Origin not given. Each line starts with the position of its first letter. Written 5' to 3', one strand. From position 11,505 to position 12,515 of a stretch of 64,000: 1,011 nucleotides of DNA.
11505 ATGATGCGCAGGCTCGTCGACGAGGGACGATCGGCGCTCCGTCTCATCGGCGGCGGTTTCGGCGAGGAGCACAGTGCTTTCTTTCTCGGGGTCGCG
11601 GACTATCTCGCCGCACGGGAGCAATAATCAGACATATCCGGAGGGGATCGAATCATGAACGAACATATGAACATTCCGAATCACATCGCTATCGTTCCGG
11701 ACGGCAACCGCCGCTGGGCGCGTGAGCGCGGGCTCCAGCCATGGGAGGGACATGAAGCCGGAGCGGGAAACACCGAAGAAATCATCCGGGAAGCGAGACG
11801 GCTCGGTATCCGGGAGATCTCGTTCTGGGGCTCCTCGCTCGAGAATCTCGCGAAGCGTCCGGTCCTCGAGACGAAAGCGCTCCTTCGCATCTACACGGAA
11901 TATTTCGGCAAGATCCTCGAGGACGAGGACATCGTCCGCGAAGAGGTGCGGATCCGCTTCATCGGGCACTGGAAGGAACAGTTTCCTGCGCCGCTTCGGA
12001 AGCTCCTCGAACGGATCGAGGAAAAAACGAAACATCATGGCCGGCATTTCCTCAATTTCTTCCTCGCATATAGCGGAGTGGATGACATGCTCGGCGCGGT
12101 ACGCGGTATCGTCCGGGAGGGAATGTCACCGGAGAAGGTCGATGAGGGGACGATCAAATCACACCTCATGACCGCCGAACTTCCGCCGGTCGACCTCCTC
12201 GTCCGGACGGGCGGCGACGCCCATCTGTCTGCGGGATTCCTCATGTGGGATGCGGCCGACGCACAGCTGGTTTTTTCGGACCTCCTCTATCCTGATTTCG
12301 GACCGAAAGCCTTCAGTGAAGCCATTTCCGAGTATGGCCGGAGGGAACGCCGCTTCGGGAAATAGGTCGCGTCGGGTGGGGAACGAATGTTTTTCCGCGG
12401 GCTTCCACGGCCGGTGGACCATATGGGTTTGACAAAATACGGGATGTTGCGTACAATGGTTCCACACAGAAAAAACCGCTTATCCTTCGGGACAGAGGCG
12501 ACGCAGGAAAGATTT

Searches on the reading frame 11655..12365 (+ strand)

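Call 96: search_protein_families(library=pfam, proteins=[window:11655-12365:+], max_evalue=0.00001)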
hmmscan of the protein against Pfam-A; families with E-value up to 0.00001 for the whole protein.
window:11655-12365:+ (236 aa): 1 family
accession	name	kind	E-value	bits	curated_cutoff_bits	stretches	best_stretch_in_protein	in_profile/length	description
PF01255.24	Prenyltransf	-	2.5e-56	191.1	27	1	14-235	1-219/219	Putative undecaprenyl diphosphate synthase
